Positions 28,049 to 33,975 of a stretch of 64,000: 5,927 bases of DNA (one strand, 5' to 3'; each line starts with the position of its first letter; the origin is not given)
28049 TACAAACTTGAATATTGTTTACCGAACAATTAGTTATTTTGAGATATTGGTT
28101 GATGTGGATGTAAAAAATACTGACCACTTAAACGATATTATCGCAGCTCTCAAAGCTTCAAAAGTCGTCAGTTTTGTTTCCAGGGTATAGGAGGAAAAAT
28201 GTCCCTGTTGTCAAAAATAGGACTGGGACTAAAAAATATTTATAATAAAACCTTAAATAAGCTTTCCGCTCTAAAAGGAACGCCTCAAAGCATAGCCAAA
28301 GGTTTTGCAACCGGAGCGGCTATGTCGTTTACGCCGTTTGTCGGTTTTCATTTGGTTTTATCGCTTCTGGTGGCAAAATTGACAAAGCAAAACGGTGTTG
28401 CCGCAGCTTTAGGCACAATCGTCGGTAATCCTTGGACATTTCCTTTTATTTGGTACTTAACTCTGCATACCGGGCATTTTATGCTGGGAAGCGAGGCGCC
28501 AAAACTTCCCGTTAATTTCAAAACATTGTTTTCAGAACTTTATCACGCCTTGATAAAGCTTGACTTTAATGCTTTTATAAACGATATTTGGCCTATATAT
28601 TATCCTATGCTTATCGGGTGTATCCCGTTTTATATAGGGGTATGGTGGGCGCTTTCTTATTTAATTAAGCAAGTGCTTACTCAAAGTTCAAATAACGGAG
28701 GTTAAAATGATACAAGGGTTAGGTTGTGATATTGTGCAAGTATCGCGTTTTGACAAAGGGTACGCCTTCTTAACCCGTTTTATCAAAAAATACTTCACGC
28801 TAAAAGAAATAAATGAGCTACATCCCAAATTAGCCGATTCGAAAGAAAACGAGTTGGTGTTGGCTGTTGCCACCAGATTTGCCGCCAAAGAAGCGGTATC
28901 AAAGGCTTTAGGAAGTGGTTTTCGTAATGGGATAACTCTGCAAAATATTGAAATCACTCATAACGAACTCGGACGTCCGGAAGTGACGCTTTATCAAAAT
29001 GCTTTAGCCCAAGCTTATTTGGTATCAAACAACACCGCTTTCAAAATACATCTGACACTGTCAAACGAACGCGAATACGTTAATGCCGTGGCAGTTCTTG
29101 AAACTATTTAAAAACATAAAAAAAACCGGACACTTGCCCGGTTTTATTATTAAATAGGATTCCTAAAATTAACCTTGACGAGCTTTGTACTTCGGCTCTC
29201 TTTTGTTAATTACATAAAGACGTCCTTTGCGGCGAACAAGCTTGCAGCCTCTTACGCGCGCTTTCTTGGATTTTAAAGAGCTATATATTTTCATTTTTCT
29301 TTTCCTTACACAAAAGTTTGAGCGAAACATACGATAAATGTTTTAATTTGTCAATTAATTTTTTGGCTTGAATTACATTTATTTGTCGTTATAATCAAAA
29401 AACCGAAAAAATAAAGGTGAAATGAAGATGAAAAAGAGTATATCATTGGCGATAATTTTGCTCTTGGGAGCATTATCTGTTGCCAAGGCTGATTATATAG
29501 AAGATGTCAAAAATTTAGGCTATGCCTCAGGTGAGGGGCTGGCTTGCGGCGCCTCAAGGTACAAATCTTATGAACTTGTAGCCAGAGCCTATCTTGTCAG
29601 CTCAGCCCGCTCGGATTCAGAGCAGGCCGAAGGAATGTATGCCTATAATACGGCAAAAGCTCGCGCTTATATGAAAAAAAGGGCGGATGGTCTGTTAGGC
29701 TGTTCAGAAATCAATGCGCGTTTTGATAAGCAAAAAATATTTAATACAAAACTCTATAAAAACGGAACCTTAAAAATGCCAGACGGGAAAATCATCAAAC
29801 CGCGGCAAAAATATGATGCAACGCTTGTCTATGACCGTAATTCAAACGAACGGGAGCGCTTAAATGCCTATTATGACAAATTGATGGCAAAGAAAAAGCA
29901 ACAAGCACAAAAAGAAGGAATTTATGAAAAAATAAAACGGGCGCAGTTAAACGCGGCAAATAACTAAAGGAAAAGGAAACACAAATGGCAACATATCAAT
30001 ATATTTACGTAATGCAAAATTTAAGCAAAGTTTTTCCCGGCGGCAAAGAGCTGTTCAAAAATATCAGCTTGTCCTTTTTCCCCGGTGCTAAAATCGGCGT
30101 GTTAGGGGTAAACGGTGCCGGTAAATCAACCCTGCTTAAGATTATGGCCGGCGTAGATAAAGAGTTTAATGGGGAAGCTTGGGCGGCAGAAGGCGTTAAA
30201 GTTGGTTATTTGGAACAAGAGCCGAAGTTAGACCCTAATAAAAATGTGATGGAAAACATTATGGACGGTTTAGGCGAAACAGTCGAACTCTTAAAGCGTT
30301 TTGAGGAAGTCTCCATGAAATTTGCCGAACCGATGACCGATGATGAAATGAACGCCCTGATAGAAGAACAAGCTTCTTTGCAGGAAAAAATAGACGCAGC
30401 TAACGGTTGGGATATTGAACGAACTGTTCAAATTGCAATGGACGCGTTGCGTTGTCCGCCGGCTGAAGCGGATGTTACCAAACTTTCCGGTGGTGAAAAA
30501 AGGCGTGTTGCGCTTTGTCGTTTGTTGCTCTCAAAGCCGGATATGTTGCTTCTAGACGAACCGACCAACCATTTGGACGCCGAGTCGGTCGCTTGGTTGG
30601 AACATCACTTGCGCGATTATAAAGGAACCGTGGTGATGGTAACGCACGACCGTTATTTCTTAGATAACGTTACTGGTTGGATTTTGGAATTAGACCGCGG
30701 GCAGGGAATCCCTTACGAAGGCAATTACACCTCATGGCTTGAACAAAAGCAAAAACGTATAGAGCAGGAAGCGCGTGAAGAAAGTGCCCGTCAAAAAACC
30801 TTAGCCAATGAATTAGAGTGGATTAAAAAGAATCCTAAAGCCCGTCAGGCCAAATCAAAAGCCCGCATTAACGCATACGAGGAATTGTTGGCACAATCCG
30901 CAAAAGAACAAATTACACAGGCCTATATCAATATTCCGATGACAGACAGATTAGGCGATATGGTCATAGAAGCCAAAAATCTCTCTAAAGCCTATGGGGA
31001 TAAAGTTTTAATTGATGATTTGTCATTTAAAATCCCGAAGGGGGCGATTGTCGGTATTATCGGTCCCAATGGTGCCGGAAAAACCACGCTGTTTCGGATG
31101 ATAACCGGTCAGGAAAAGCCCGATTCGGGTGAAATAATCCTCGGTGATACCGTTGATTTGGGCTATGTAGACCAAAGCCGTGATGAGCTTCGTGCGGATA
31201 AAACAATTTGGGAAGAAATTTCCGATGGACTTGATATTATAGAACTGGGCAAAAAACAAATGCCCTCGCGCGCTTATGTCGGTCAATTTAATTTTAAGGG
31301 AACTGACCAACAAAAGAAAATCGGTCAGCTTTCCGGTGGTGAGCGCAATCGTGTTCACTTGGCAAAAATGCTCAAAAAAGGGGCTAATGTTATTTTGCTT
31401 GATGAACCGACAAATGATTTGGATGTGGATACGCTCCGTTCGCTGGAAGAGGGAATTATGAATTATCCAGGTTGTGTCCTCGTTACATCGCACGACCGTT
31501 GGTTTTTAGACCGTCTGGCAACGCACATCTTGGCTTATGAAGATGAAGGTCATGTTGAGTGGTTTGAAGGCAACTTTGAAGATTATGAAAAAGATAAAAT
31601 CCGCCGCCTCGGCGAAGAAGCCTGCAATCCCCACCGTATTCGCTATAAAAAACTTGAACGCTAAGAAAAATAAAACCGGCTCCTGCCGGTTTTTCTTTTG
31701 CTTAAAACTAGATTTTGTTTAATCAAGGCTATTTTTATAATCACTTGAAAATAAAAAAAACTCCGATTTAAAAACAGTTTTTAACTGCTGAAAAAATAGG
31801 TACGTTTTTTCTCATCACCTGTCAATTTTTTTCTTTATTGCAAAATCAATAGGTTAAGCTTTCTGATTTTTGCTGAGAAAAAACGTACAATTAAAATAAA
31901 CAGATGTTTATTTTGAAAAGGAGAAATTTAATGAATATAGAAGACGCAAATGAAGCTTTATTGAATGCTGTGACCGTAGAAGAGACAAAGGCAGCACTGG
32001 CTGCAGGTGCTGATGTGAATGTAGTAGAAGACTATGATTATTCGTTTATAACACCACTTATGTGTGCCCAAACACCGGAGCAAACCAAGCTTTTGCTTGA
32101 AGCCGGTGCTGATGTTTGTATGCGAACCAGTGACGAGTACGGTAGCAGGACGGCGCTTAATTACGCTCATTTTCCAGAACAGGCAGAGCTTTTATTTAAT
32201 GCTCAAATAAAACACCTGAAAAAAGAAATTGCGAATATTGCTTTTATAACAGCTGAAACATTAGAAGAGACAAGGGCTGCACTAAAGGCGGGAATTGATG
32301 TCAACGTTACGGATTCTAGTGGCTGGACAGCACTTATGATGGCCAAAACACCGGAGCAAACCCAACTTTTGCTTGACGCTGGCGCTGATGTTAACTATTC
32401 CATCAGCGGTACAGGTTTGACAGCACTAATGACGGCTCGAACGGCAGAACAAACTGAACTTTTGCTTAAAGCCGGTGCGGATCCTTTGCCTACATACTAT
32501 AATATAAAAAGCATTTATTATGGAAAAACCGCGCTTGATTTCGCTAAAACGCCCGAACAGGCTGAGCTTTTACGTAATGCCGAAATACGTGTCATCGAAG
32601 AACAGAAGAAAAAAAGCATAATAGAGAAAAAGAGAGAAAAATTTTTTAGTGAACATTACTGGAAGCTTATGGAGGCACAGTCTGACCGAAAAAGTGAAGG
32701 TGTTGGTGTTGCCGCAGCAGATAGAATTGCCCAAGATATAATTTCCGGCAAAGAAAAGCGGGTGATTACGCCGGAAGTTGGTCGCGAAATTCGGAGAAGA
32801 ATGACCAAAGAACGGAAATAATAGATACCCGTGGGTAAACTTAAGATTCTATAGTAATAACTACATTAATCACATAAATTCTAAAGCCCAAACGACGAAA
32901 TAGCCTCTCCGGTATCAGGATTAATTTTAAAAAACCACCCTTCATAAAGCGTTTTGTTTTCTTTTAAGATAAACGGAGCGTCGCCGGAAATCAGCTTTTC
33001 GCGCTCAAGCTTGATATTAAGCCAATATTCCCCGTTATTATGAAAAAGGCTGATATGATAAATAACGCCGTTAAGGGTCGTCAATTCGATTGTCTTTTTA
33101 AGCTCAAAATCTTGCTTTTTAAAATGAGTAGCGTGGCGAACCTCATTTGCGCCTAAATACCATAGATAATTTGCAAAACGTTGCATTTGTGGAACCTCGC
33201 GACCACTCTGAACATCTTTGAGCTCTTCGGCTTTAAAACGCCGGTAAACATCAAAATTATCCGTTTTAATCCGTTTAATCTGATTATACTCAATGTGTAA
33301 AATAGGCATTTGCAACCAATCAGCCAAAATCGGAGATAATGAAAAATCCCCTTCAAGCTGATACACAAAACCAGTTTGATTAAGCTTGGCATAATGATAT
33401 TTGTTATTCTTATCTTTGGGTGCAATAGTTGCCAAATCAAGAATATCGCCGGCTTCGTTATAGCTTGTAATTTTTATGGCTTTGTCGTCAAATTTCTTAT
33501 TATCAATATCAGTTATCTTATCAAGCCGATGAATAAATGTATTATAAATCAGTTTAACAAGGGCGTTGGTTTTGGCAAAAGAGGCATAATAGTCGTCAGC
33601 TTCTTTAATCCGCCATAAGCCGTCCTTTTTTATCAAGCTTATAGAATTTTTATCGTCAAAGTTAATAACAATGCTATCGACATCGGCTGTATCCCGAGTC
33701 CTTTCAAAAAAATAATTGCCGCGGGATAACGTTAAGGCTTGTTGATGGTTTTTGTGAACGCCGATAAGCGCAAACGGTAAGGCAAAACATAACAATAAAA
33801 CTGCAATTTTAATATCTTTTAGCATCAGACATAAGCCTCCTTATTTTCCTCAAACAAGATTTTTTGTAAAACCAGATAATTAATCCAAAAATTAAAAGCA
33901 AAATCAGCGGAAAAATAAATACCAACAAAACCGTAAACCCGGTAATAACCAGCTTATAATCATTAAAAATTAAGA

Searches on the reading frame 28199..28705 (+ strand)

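Call 31: search_protein_families(library=pfam, proteins=[window:28199-28705:+], max_evalue=0.00001)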
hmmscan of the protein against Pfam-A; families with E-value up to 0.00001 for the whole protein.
window:28199-28705:+ (168 aa): 1 family
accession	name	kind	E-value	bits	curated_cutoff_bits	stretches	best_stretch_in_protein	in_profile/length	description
PF09835.14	DUF2062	-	5.6e-30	104.7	27.4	1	16-160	5-138/147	Uncharacterized protein conserved in bacteria (DUF2062)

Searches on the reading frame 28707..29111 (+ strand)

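Call 31: search_protein_families(library=pfam, proteins=[window:28707-29111:+], max_evalue=0.00001)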
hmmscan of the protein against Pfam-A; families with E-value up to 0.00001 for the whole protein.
window:28707-29111:+ (134 aa): 1 family
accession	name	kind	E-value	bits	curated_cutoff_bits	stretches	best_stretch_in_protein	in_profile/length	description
PF01648.25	ACPS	-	1.1e-16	61.3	25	1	4-107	1-100/111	4'-phosphopantetheinyl transferase superfamily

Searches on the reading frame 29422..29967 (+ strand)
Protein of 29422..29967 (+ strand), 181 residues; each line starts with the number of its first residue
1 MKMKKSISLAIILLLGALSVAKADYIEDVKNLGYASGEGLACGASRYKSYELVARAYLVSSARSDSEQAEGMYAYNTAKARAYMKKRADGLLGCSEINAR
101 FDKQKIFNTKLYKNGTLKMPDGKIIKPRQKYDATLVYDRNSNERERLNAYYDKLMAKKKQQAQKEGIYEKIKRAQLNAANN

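Call 31: search_protein_families(library=pfam, proteins=[window:29422-29967:+], max_evalue=0.00001)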
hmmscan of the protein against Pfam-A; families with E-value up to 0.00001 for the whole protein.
window:29422-29967:+ (181 aa): 0 families

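Call 57: search_protein_families(library=pfam, proteins=[window:29422-29967:+], max_evalue=1)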
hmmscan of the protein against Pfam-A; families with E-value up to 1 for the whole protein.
window:29422-29967:+ (181 aa): 1 family
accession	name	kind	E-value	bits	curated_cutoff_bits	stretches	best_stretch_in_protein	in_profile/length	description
PF14014.11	DUF4230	-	0.22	12.1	27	1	115-173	65-128/148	Protein of unknown function (DUF4230)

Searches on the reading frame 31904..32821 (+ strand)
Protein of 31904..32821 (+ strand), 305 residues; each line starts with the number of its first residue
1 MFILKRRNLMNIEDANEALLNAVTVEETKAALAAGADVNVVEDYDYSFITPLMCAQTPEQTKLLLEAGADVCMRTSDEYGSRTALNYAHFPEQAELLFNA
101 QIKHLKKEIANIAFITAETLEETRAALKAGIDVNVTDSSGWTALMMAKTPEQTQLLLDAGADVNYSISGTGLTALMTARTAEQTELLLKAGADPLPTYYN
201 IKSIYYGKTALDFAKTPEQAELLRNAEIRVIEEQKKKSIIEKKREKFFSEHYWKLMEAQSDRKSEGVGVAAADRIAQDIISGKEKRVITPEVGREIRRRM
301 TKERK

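Call 31: search_protein_families(library=pfam, proteins=[window:31904-32821:+], max_evalue=0.00001)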
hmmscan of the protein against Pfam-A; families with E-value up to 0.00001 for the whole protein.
window:31904-32821:+ (305 aa): 3 families
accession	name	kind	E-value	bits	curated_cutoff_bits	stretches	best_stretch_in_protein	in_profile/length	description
PF13637.12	Ank_4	-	5e-14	52.5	22.7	0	120-147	10-37/50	Ankyrin repeats (many copies)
PF12796.13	Ank_2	-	2.7e-11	44.3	27.3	0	96-165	15-88/90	Ankyrin repeats (3 copies)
PF00023.36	Ank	-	6.8e-10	39.1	21.1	0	140-165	2-30/33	Ankyrin repeat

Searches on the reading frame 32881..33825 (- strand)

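Call 31: search_protein_families(library=pfam, proteins=[window:32881-33825:-], max_evalue=0.00001)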
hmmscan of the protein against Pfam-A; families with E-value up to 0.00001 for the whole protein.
window:32881-33825:- (314 aa): 0 families

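Call 57: search_protein_families(library=pfam, proteins=[window:32881-33825:-], max_evalue=1)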
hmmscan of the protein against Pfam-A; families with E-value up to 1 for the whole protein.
window:32881-33825:- (314 aa): 3 families
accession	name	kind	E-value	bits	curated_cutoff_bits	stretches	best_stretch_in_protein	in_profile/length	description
PF14238.11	DUF4340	-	0.00028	21.6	25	1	71-207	1-137/183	Domain of unknown function (DUF4340)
PF22200.2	ExsA_N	-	0.035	14.9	27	1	26-93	23-95/136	ExsA N-terminal regulatory domain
PF19829.4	DUF6310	-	0.17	12.3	27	1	176-243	50-119/126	Family of unknown function (DUF6310)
